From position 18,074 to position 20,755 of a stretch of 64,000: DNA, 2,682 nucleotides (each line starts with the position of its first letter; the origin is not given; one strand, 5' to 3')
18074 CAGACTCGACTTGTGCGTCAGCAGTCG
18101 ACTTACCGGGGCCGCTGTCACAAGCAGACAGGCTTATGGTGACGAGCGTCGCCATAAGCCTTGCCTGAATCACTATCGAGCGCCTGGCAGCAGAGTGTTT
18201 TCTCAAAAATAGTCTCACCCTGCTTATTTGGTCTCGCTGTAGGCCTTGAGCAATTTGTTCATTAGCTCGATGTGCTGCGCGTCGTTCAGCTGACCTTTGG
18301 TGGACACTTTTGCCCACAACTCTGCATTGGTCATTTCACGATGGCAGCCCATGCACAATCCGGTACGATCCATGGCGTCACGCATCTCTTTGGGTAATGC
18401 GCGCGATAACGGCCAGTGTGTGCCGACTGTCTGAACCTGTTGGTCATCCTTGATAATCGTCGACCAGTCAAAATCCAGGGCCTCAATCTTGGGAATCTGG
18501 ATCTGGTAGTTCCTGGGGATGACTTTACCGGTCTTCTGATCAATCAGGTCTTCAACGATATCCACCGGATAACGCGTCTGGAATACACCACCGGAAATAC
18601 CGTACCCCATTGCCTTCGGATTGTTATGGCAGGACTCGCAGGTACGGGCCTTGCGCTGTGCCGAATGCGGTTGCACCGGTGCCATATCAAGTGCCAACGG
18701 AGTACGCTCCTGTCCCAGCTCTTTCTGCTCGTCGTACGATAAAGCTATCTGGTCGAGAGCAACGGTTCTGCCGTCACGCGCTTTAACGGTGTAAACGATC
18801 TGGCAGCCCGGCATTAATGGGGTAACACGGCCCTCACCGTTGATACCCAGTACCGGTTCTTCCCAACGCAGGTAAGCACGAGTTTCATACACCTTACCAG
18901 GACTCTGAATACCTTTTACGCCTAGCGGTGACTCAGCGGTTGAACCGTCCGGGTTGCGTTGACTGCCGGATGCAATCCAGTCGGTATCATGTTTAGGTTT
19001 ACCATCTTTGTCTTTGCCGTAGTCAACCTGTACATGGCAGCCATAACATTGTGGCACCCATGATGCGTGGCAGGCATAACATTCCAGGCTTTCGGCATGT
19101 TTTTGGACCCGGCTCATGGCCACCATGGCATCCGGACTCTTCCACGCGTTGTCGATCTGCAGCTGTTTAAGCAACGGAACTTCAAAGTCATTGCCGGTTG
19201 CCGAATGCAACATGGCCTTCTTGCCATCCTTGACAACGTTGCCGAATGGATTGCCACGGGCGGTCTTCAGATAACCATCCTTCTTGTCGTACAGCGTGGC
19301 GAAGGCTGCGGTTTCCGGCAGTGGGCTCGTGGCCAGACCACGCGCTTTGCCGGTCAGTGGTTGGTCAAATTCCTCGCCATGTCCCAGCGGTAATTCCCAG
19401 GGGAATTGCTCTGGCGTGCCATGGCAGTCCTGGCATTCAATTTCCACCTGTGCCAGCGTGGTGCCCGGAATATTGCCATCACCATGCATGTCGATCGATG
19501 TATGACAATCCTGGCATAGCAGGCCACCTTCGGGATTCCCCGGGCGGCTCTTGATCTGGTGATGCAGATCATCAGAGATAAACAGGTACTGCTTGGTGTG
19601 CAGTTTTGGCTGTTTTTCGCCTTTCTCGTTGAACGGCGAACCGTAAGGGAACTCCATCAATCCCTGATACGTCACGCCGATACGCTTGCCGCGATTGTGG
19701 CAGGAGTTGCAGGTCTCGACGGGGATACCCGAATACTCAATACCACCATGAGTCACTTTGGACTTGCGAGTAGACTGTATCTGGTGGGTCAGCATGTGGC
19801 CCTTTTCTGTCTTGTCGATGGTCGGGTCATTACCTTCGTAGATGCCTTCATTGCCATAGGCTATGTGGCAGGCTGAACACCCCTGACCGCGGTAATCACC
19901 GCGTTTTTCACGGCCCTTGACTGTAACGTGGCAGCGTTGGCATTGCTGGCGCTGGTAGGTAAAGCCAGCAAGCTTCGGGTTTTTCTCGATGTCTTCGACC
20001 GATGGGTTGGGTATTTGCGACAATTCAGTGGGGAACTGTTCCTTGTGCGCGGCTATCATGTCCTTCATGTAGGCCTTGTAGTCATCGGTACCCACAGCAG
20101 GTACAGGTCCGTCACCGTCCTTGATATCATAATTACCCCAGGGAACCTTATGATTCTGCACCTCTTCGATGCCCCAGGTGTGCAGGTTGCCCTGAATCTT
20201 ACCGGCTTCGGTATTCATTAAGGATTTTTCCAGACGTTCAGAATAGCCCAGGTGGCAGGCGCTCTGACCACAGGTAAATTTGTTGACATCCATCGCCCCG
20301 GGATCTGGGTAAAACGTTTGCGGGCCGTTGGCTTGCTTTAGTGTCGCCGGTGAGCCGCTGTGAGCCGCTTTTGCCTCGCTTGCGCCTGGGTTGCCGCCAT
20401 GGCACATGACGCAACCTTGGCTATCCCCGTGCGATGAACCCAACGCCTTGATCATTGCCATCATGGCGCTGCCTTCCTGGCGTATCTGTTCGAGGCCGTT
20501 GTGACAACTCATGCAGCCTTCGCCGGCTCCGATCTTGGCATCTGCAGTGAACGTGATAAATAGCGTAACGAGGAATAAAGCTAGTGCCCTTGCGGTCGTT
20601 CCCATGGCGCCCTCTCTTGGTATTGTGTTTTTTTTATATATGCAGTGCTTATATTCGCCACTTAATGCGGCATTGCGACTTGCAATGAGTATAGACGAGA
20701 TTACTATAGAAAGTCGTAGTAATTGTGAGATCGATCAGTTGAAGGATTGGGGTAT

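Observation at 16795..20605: Operon of a ~12-haem cytochrome c (with one CX4CH site), a TPR lipoprotein and a secreted protein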

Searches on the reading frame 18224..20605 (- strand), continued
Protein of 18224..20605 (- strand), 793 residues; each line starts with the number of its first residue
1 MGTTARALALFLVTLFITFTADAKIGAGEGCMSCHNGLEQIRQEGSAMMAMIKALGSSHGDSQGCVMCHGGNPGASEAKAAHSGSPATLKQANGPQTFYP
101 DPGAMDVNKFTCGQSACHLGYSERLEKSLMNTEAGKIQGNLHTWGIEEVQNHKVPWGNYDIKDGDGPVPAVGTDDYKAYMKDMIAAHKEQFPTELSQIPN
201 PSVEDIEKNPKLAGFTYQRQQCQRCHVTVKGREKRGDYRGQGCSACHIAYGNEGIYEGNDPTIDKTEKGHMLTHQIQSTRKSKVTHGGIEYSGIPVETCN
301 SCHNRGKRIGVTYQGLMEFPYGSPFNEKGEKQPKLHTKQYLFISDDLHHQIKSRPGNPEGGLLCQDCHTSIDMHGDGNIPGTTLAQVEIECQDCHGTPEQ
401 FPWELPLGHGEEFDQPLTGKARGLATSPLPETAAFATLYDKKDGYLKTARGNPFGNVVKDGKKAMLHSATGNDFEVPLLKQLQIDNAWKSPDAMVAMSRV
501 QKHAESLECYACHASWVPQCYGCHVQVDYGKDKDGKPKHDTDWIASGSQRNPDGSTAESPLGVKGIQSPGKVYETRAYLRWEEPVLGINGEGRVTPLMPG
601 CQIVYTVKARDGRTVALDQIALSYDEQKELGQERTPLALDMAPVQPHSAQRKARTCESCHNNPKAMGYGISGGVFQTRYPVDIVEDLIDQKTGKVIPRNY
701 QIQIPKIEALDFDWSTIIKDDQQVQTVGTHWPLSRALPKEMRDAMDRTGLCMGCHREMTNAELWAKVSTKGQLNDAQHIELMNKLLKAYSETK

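Call 80: search_protein_families(library=pfam, proteins=[L001:376-1578:-, L077:6648-7739:+, L059:3501-4715:+, L065:6495-7697:+, L074:11856-12926:+, L068:6295-7518:+], max_evalue=1)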
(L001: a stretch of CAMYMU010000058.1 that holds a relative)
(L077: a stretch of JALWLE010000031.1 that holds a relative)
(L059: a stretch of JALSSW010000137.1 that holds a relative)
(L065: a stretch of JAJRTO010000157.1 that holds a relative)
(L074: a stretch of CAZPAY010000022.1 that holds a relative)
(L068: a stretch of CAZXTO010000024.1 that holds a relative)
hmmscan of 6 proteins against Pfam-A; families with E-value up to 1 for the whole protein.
L001:376-1578:- (400 aa): 1 family
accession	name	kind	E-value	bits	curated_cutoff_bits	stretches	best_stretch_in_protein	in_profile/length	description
PF16930.11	Porin_5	-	5.8e-17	61.9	22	2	78-258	156-352/535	Putative porin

L077:6648-7739:+ (363 aa): 3 families
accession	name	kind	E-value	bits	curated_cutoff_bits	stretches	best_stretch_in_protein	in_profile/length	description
PF16930.11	Porin_5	-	1.6e-16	60.4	22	1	47-171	154-283/535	Putative porin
PF13609.12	Porin_4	-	9.8e-08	32.6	27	1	10-147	6-123/310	Gram-negative porin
PF13505.12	OMP_b-brl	-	0.0017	19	28.7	1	22-79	98-152/175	Outer membrane protein beta-barrel domain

L059:3501-4715:+ (404 aa): 2 families
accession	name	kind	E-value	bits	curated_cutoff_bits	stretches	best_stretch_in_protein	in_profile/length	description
PF16930.11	Porin_5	-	8.6e-19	67.9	22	1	78-250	155-334/535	Putative porin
PF10677.15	DUF2490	-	0.0062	16.7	29.8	0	61-97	86-120/186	Protein of unknown function (DUF2490)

L065:6495-7697:+ (400 aa): 1 family
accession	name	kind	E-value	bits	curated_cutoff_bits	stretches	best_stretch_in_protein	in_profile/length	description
PF16930.11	Porin_5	-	8.3e-15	54.8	22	2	81-241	156-329/535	Putative porin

L074:11856-12926:+ (356 aa): 4 families
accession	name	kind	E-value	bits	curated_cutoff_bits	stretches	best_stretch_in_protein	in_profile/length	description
PF16930.11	Porin_5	-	7.3e-19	68.1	22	2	49-188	153-278/535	Putative porin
PF20841.2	NtrZ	-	0.098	13.4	27.7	0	51-89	18-56/78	NtrZ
PF14651.12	Lipocalin_7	-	0.15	12.5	25.4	1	157-227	40-103/128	Lipocalin / cytosolic fatty-acid binding protein family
PF22829.2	HphA_C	-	0.35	11.7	31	1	73-117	30-77/113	HphA C-terminal domain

L068:6295-7518:+ (407 aa): 2 families
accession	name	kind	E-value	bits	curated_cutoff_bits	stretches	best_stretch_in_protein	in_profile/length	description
PF16930.11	Porin_5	-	9.2e-22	77.7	22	2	83-194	151-256/535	Putative porin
PF20841.2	NtrZ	-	0.083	13.7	27.7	1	93-126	24-57/78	NtrZ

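Call 83: find_encoding_contigs(protein=P0278, flank=8000, max_places=2)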
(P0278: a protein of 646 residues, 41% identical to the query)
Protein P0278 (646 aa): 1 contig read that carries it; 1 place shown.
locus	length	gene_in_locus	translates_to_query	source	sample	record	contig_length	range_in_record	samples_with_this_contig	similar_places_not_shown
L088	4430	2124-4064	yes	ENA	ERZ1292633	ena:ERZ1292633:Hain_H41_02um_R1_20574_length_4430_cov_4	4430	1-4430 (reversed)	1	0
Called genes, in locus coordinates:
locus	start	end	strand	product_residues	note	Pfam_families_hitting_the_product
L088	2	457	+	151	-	?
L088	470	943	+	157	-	-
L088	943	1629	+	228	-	PF02683:DsbD_TM, PF13386:DsbD_2 (weak)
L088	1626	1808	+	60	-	-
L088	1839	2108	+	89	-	PF00578:AhpC-TSA, PF08534:Redoxin, PF13905:Thioredoxin_8 (weak)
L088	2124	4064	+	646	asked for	PF13435:Cytochrome_C554 (faint), PF14522:Cytochrome_C7 (faint), PF14537:Cytochrom_c3_2 (faint)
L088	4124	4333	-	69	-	-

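Call 84: find_encoding_contigs(protein=P0270, flank=8000, max_places=2)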
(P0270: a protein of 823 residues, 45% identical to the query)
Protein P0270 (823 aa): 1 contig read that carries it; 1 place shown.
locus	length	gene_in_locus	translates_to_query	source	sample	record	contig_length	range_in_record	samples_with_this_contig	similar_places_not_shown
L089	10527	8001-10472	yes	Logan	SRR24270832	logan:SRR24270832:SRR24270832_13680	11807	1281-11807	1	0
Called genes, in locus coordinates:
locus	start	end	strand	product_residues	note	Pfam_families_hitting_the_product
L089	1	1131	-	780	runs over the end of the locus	PF00082:Peptidase_S8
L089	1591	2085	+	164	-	PF07790:Pilin_N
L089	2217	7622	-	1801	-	PF14292:SusE (faint), PF25788:Ig_Rha78A_N (faint), PF19077:Big_13 (faint)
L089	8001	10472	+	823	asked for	PF14522:Cytochrome_C7 (faint), PF14537:Cytochrom_c3_2 (faint)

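Call 90: find_encoding_contigs(protein=P0241, flank=9000, max_places=2)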
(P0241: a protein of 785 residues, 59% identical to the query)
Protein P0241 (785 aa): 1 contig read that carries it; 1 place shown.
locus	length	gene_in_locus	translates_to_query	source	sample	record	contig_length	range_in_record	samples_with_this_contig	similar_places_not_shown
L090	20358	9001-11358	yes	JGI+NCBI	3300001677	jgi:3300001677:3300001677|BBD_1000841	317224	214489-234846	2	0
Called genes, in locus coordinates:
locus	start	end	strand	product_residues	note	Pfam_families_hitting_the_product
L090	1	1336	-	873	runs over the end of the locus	-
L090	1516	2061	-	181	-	-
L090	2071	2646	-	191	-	PF05076:SUFU (weak)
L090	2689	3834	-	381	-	-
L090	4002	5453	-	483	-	PF23914:TPR_CcmH_CycH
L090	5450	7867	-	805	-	PF01578:Cytochrom_C_asm, PF16327:CcmF_C, PF03918:CcmH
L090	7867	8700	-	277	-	PF13545:HTH_Crp_2, PF00325:Crp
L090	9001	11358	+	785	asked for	PF13435:Cytochrome_C554 (faint), PF14522:Cytochrome_C7 (faint), PF14537:Cytochrom_c3_2 (faint), PF22113:Mtrc-MtrF_II-IV_dom (faint), PF09699:Paired_CXXCH_1 (faint)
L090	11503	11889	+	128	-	PF18602:Rap1a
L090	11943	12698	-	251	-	PF07386:DUF1499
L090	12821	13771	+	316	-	PF00126:HTH_1, PF03466:LysR_substrate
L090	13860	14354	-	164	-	PF13302:Acetyltransf_3, PF13420:Acetyltransf_4, PF13527:Acetyltransf_9 (faint), PF00583:Acetyltransf_1, PF13673:Acetyltransf_10, PF13508:Acetyltransf_7, PF08445:FR47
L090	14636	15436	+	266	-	PF01569:PAP2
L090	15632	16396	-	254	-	PF00892:EamA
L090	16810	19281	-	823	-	PF00070:Pyr_redox (faint), PF00890:FAD_binding_2 (faint), PF01266:DAO, PF01494:FAD_binding_3 (faint), PF04820:Trp_halogenase (faint), PF16350:FAO_M, PF01571:GCV_T, PF08669:GCV_T_C, +2 more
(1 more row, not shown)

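Call 91: find_encoding_contigs(protein=P0242, flank=9000, max_places=2)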
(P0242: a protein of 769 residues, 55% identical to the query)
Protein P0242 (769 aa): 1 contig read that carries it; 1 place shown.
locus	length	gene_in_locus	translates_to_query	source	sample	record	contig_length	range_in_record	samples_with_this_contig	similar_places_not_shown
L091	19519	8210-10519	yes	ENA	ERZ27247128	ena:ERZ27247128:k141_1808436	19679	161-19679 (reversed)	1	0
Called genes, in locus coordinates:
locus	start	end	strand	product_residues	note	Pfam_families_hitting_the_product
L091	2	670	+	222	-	?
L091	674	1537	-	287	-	PF00892:EamA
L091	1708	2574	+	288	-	-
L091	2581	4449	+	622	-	PF02550:AcetylCoA_hydro, PF13336:AcetylCoA_hyd_C, PF00583:Acetyltransf_1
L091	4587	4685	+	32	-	-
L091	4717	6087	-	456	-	PF00158:Sigma54_activat, PF14532:Sigma54_activ_2, PF25601:AAA_lid_14, PF02954:HTH_8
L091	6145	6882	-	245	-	PF00990:GGDEF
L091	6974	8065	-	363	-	PF04055:Radical_SAM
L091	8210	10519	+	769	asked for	PF14522:Cytochrome_C7 (faint), PF14537:Cytochrom_c3_2 (faint), PF22113:Mtrc-MtrF_II-IV_dom (faint)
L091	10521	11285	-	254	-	PF01144:CoA_trans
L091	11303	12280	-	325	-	PF01144:CoA_trans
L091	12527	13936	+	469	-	PF00158:Sigma54_activat, PF14532:Sigma54_activ_2, PF07724:AAA_2 (faint), PF25601:AAA_lid_14, PF02954:HTH_8, PF18024:HTH_50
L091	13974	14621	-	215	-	PF01551:Peptidase_M23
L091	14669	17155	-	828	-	PF13353:Fer4_12 (weak), PF04055:Radical_SAM (weak)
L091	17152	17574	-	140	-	-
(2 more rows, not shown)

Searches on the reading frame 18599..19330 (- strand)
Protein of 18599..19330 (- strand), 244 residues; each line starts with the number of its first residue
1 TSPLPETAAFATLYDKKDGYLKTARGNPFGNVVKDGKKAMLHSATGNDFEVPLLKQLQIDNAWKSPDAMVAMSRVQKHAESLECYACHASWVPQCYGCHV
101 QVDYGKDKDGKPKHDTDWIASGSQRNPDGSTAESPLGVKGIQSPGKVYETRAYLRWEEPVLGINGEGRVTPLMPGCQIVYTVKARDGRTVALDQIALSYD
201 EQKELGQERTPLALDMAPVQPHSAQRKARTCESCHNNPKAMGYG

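Call 88: search_solved_structures(query=window:18599-19330:-, max_evalue=10, show_alignments=2)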
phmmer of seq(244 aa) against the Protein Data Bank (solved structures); distinct sequences matched with E-value up to 10: 1.
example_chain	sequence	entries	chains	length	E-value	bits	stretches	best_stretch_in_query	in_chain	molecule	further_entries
8ah9_A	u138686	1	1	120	0.11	15.2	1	104-165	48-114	RAbetaB-16.1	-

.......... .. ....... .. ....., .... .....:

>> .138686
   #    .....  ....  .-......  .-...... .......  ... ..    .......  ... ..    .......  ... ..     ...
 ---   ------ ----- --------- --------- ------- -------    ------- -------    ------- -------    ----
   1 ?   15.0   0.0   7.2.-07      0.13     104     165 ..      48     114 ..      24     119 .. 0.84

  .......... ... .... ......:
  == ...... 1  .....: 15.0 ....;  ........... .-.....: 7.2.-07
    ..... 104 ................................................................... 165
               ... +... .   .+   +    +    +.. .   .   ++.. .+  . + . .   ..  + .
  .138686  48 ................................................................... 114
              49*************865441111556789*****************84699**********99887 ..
